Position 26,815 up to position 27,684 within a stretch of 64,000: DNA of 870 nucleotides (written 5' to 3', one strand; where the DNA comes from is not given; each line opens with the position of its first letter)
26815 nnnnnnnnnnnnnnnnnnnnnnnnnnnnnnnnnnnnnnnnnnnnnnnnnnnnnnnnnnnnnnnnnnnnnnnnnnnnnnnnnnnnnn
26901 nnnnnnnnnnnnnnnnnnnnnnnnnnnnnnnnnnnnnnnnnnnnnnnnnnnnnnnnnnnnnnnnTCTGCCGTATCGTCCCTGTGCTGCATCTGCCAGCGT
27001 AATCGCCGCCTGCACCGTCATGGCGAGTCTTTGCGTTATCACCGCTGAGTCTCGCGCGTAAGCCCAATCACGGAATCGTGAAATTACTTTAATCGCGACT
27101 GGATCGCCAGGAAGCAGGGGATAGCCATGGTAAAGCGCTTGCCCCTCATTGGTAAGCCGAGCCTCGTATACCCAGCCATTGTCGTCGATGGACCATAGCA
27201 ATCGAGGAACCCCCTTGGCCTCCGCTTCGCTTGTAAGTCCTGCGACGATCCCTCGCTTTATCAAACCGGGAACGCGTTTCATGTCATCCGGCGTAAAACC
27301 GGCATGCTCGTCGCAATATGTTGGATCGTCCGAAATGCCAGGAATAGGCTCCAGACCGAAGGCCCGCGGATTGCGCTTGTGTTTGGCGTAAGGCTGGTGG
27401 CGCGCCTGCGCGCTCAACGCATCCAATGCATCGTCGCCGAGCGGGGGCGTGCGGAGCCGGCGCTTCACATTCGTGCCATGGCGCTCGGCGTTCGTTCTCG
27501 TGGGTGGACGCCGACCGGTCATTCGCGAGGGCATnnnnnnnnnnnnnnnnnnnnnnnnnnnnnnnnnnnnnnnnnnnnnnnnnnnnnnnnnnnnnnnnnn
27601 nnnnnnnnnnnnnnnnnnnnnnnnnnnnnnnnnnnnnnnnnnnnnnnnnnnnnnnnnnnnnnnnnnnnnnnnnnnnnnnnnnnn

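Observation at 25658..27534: Low-GC two-gene island: unknown YHGYP protein coupled to a catalytically degenerate ImmA/IrrE-like protein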

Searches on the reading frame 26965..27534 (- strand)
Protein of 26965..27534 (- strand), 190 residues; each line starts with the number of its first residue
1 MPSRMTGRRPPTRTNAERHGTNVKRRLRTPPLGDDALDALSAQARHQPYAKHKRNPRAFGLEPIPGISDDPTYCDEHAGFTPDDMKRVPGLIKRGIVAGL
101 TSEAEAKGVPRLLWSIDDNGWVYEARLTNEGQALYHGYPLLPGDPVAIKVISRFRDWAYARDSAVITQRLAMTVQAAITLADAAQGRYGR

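Call 5: search_protein_families(library=pfam, proteins=[window:26965-27534:-], max_evalue=1)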
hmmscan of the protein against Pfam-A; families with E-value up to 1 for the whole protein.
window:26965-27534:- (190 aa): 2 families
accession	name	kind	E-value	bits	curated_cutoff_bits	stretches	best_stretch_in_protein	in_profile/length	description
PF12373.13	Msg2_C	-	0.0094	15.8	25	1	90-107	3-20/30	Major surface glycoprotein 2 C terminal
PF12913.13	SH3_6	-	0.074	13.1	27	1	141-165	24-48/53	SH3 domain (SH3b1 type)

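Call 6: search_protein_families(library=padloc, proteins=[window:26965-27534:-], max_evalue=1)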
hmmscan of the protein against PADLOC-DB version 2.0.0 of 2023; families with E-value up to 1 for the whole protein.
window:26965-27534:- (190 aa): 0 families

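Call 7: search_protein_families(library=ncbifam, proteins=[window:26965-27534:-], max_evalue=1)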
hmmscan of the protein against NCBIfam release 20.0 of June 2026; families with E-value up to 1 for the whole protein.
window:26965-27534:- (190 aa): 0 families

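Call 9: find_homologous_proteins(query=window:26965-27534:-)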
Query window:26965-27534:- (190 aa): 39 proteins with E <= 0.001 among 406 candidates.
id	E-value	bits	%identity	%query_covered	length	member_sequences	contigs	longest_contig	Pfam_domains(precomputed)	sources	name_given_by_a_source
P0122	1.3e-108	379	99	88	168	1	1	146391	-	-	-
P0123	5.5e-91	321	75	100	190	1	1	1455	-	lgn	-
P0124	1.0e-86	307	73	98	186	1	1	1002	-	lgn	-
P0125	2.5e-85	303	72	97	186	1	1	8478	-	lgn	-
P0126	3.2e-81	289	70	98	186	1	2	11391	-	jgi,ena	-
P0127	1.8e-75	271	75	88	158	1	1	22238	-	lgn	-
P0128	6.8e-70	253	61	95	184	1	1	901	-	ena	-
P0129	7.5e-52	194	51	95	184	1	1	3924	-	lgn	-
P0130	1.0e-51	193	48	97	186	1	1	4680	-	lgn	-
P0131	1.6e-51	193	51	97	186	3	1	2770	-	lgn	-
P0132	2.9e-51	192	48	98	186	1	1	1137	-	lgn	-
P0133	2.6e-50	189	82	56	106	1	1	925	-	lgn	-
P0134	1.8e-49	186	75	58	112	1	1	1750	-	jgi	jgi:hypothetical protein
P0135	2.7e-47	179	50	96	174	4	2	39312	-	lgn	-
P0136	3.8e-47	178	56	79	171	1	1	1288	-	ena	-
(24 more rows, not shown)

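Call 42: search_protein_representatives(alignment_id=A3)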
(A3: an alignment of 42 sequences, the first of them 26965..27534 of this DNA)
Query: 42 sequences, 173 profile positions. Proteins with E-value up to 0.001 (for the whole library): 552; up to 1e-10: 254; up to 1e-30: 54. The best 150 are listed.
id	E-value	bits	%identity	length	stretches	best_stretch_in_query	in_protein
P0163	7.6e-65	234.4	-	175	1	1-172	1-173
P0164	1.2e-64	233.7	-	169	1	1-172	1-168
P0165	8.0e-63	227.8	-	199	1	2-173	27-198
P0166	8.6e-63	227.7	-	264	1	1-173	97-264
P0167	2.1e-61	223.2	-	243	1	2-171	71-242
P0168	1.9e-60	220.1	-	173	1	2-173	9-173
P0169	4.2e-59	215.7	-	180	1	1-171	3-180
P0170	8.0e-59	214.8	-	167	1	1-171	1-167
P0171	6.6e-58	211.8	-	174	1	3-170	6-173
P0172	1.3e-57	210.9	-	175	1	1-172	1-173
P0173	1.1e-56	207.9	-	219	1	4-173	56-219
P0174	2.2e-56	206.9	-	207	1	1-159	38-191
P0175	2.8e-55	203.3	-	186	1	2-157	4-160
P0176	3.0e-54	199.9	-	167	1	2-172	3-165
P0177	3.0e-54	199.9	-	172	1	1-172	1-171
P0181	8.6e-52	191.9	-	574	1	7-173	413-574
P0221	4.4e-26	108.2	-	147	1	11-150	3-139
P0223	4.0e-25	105.1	-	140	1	10-150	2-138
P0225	4.8e-25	104.9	-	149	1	3-146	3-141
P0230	1.7e-23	99.8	-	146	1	1-147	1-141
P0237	1.3e-22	97.0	-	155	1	11-147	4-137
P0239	4.3e-22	95.2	-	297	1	9-145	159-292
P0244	1.5e-21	93.5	-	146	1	11-150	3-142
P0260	3.0e-20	89.3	-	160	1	11-154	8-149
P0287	7.8e-18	81.4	-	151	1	6-153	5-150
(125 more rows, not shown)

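Call 43: search_protein_families(library=pfam, proteins=[P0181, P0239, P0221, P0223, P0225, P0230, P0237, P0244, P0260, P0287], max_evalue=0.1)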
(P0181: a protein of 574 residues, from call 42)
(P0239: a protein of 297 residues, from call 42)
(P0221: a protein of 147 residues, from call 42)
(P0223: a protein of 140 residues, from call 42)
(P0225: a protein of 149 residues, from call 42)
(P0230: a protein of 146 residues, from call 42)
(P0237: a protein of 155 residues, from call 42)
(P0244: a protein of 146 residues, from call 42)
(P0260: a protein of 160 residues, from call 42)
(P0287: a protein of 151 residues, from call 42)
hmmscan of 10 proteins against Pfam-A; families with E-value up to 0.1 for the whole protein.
P0181 (574 aa): 12 families
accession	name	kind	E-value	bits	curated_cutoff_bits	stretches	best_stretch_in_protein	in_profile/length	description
PF13432.12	TPR_16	-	5.5e-05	24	32.7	2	292-343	9-60/65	Tetratricopeptide repeat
PF07719.23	TPR_2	-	0.0003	21.1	27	1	316-343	3-30/34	Tetratricopeptide repeat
PF13428.12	TPR_14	-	0.00067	20.6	23.5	0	315-348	2-35/44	Tetratricopeptide repeat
PF16918.11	PknG_TPR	-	0.0022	17.3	27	1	219-295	102-177/340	Protein kinase G tetratricopeptide repeat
PF13424.12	TPR_12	-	0.0031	18.1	30.1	1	318-376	7-66/77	Tetratricopeptide repeat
PF13431.12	TPR_17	-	0.0037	17.9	24.4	0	336-363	1-28/34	Tetratricopeptide repeat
PF13414.12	TPR_11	-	0.004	17.3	26.8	0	321-362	1-42/42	TPR repeat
PF14559.12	TPR_19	-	0.0082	16.9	25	1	91-145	6-57/68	Tetratricopeptide repeat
PF00515.34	TPR_1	-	0.017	15.3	27.8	0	317-343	4-30/34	Tetratricopeptide repeat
PF13374.12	TPR_10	-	0.018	15.5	27.5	0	319-348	7-36/42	Tetratricopeptide repeat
PF03704.23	BTAD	-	0.027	15.2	22.1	1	199-276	50-127/146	Bacterial transcriptional activator domain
PF23914.1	TPR_CcmH_CycH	-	0.032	14.5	42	0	295-346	31-82/158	Cytochrome c-type biogenesis protein H TPR domain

P0239 (297 aa): 1 family
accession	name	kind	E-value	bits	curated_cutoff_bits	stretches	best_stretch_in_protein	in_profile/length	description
PF21261.3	RRP40_N_mamm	-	0.02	15.6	27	1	93-140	19-70/75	Mammalian exosome complex component RRP40, N-terminal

P0221 (147 aa): 0 families

P0223 (140 aa): 0 families

P0225 (149 aa): 0 families

P0230 (146 aa): 0 families

P0237 (155 aa): 1 family
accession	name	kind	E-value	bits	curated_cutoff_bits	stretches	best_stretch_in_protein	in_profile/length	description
PF25737.1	Herpes_US8A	-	0.047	14.5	27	1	12-57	27-72/124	Herpesvirus US8.5 protein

P0244 (146 aa): 0 families

P0260 (160 aa): 1 family
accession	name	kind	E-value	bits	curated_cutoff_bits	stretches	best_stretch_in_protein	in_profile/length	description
PF19901.4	DUF6374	-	0.076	13.1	25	0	18-32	29-43/59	Family of unknown function (DUF6374)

P0287 (151 aa): 0 families

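Call 45: search_protein_families(library=pfam, alignment_id=A3, max_evalue=10)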
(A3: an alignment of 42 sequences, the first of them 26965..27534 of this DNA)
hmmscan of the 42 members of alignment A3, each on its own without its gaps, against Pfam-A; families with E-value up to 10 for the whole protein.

A. member 1, window:26965-27534:- (190 aa): 2 families
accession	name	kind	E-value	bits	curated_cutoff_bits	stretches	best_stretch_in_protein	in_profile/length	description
PF12373.13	Msg2_C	-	0.0094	15.8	25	1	90-107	3-20/30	Major surface glycoprotein 2 C terminal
PF12913.13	SH3_6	-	0.074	13.1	27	1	141-165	24-48/53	SH3 domain (SH3b1 type)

B. families by the number of members that match (of 42 scanned): 13 families
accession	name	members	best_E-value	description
PF06108.18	DUF952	2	0.029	Protein of unknown function (DUF952)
PF12462.13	Helicase_IV_N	2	0.11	DNA helicase IV / RNA helicase N terminal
PF24978.1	Death_Lrrd1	2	0.19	Lrrd1 death domain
PF12373.13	Msg2_C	1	0.0094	Major surface glycoprotein 2 C terminal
PF18545.6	HalOD1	1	0.016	Halobacterial output domain 1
PF24256.1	DUF7457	1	0.053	Family of unknown function (DUF7457)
PF19907.4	DUF6380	1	0.073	Family of unknown function (DUF6380)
PF12913.13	SH3_6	1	0.074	SH3 domain (SH3b1 type)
PF14338.12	Mrr_N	1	0.13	Mrr N-terminal domain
PF07797.19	DUF1639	1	0.16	Protein of unknown function (DUF1639)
PF02510.20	SPAN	1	0.23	Surface presentation of antigen domain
PF17195.9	DUF5132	1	0.96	Protein of unknown function (DUF5132)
PF16096.10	FXR_C1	1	2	Fragile X-related 1 protein C-terminal region 2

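Call 51: find_related_loci(query=A5, collection=genome_contigs, flank=6000)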
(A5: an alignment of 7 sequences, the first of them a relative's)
Query A5 (146 aa) in genome_contigs; peptide patterns used: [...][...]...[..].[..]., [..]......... (x = any residue, [..] = any of these).
405 stretches matched a pattern; 378 encode a relative of the query (tblastn E <= 1e-3); the best 80 are kept; 80 distinct loci.
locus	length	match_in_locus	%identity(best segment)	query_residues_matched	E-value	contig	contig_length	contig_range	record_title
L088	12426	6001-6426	62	1-141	7e-57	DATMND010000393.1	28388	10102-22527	MAG TPA_asm: Acetobacteraceae bacterium isolate SMAG_U12841 k141_1946149, whole genome shotgun sequence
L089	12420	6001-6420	57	4-146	7e-55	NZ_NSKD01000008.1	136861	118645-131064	Halovibrio salipaludis strain YL5-2 contig8, whole genome shotgun sequence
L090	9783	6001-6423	62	1-140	8e-54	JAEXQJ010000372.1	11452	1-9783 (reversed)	MAG: Proteobacteria bacterium isolate OH_HBrB_216 k127_2120585, whole genome shotgun sequence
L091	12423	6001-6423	58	1-144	2e-53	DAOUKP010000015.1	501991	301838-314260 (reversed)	MAG TPA_asm: Dehalococcoidia bacterium isolate S7_351 k113_224430, whole genome shotgun sequence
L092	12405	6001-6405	61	6-139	3e-53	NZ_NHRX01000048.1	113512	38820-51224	Rhodocyclus purpureus strain DSM 168 scaffold0048, whole genome shotgun sequence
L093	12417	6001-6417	58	4-142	6e-53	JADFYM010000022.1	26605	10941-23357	MAG: Magnetococcales bacterium isolate nDJH8bin2 nDJH8_bin2_NODE_22_length_26605_cov_17.673163, whole genome shotgun seq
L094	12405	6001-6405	60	6-139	1e-52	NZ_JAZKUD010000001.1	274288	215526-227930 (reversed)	MAG: Accumulibacter sp. isolate UW18 Ga0556162_0000087, whole genome shotgun sequence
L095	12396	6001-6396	64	7-141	1e-52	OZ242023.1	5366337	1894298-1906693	MAG: Gammaproteobacteria bacterium isolate bb6fca1c-7aa0-4b6b-ab67-8beeb69306b8 genome assembly, chromosome: 1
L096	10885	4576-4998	63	1-140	1e-52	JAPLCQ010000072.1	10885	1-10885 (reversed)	MAG: Armatimonadota bacterium isolate LacPavin_0920_WC57_MAG_69_10 LacPavin_0920_WC57_scaffold_625800, whole genome shot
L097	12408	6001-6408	59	4-141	2e-52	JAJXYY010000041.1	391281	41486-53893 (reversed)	MAG: Acidobacteria bacterium isolate BP7.bin24 NODE_7_length_391281_cov_3.789055, whole genome shotgun sequence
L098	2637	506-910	60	6-139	2e-52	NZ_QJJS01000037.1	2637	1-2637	Sphaerotilus hippei strain DSM 566 Ga0215648_137, whole genome shotgun sequence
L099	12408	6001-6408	59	4-141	3e-52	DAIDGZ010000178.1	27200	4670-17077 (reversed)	MAG TPA_asm: Acidobacteriaceae bacterium isolate clean334 k141_196654, whole genome shotgun sequence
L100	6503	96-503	57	1-139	2e-52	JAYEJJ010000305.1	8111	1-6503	MAG: Thermodesulfobacteriota bacterium isolate MAG166 MAG166_305, whole genome shotgun sequence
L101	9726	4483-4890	58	6-142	5e-52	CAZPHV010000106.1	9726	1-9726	MAG TPA_asm: uncultured Aquimonas sp. isolate binchicken_co190_244 genome assembly, contig: NODE_11223_length_9726_cov_1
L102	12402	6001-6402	62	4-141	6e-52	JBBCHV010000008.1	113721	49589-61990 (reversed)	MAG: Chthoniobacter sp. isolate S7_bin.18 s1711.ctg001718l, whole genome shotgun sequence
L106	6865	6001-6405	60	4-141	2e-51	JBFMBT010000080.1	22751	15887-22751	MAG: Verrucomicrobiota bacterium isolate MAG171 MAG171_80, whole genome shotgun sequence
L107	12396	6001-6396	62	7-141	4e-51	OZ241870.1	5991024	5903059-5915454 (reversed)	MAG: Gammaproteobacteria bacterium isolate ca35ea08-545d-4259-bb59-35f508f037d2 genome assembly, chromosome: 1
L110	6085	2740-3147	56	1-139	6e-51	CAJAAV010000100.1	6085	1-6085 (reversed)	MAG: uncultured Chlorobiaceae bacterium isolate Loc080925-8m_bin-189 genome assembly, contig: bin-189:100/293, whole gen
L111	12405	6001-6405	59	6-139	3e-51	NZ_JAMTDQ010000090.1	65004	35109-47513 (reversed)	MAG: Accumulibacter sp. isolate SCELSE-3 NODE_567_length_65004_cov_229.426904, whole genome shotgun sequence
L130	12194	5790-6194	58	6-139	9e-50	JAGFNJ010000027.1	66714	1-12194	MAG: Candidatus Accumulibacter conexus isolate UW7 CEKMHFBL_27, whole genome shotgun sequence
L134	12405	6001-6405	58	4-142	7e-50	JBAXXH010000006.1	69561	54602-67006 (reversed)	MAG: Methylococcaceae bacterium isolate ELA734 MAG734_6, whole genome shotgun sequence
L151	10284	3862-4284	54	1-140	2e-48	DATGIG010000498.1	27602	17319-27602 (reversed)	MAG TPA_asm: Chthonomonadaceae bacterium isolate SMAG_U9801 k141_474459, whole genome shotgun sequence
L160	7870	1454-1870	54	1-142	3e-48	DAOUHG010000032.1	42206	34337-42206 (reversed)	MAG TPA_asm: Dehalococcoidia bacterium isolate S1_7 k129_670860, whole genome shotgun sequence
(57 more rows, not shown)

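Call 56: search_protein_families(library=pfam, proteins=[L107:3-1067:-, L106:495-1547:-, L134:1604-2779:+, L160:4063-4803:+, L160:4318-5715:-, L130:1395-2066:+, L151:2207-3823:+, L110:2259-2624:+, L110:1216-2271:+, L111:4716-5663:+], max_evalue=0.0001)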
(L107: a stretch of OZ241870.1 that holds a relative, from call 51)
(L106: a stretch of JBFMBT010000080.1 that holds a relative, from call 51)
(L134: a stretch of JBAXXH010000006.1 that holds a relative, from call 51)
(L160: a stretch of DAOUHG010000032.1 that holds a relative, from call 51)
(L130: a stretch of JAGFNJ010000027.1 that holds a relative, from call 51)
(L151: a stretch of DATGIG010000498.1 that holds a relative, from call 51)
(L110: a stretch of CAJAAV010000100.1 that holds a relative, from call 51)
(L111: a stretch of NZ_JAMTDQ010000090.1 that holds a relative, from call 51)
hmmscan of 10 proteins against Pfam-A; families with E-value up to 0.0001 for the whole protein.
L107:3-1067:- (355 aa): 1 family
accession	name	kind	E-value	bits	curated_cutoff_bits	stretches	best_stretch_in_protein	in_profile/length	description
PF00005.33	ABC_tran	-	7e-35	121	25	1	39-180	2-136/137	ABC transporter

L106:495-1547:- (351 aa): 3 families
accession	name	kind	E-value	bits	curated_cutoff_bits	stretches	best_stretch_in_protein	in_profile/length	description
PF16363.11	GDP_Man_Dehyd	-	5.2e-51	174.5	27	1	27-329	3-332/332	GDP-mannose 4,6 dehydratase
PF01370.27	Epimerase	-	5.2e-42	144.4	20.9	1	24-261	1-237/240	NAD dependent epimerase/dehydratase family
PF04321.23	RmlD_sub_bind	-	6.6e-07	29.1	27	1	23-285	2-234/287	RmlD substrate binding domain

L134:1604-2779:+ (392 aa): 5 families
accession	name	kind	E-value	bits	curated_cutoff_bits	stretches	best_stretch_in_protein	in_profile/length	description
PF01041.23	DegT_DnrJ_EryC1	-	1.1e-85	288.5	19.8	1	44-377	25-350/360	DegT/DnrJ/EryC1/StrS aminotransferase family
PF01053.26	Cys_Met_Meta_PP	-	1.6e-09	37.3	27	1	34-214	43-223/381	Cys/Met metabolism PLP-dependent enzyme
PF00155.27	Aminotran_1_2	-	1.6e-08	34.6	19.7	1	47-167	46-189/361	Aminotransferase class I and II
PF01212.27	Beta_elim_lyase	-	6.9e-07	29.3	27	1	44-165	33-170/288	Beta-eliminating lyase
PF00266.25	Aminotran_5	-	4.9e-05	22.9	21.5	1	44-165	44-177/371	Aminotransferase class-V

L160:4063-4803:+ (247 aa): 0 families

L160:4318-5715:- (466 aa): 2 families
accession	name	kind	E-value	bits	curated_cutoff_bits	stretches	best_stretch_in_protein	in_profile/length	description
PF07690.21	MFS_1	-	8.4e-49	166.8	33.4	2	48-319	2-263/347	Major Facilitator Superfamily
PF12832.13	MFS_1_like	-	2e-08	34.1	25.2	1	39-200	213-372/373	MFS_1 like family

L130:1395-2066:+ (224 aa): 1 family
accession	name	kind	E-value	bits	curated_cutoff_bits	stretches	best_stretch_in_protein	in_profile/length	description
PF05685.18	Uma2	-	2.2e-19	70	27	1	83-195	34-152/172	Putative restriction endonuclease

L151:2207-3823:+ (539 aa): 4 families
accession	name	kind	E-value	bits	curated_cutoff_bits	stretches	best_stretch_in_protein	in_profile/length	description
PF02518.31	HATPase_c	-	3e-29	102.1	26.4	1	431-539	1-107/111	Histidine kinase-, DNA gyrase B-, and HSP90-like ATPase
PF00512.31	HisKA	-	1.9e-16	60.3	26.9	1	323-388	1-65/66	His Kinase A (phospho-acceptor) domain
PF00672.30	HAMP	-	3.7e-15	56.4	25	1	253-304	1-52/53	HAMP domain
PF13581.12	HATPase_c_2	-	2.5e-05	24.7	27.4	1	440-536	40-124/127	Histidine kinase-like ATPase domain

L110:2259-2624:+ (122 aa): 0 families

L110:1216-2271:+ (352 aa): 0 families

L111:4716-5663:+ (316 aa): 0 families

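Call 67: search_protein_families(library=phrogs, proteins=[P0244, P0161], max_evalue=1)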
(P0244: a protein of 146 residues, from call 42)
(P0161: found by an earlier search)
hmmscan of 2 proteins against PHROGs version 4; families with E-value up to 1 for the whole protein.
P0244 (146 aa): 0 families

P0161 (180 aa): 0 families
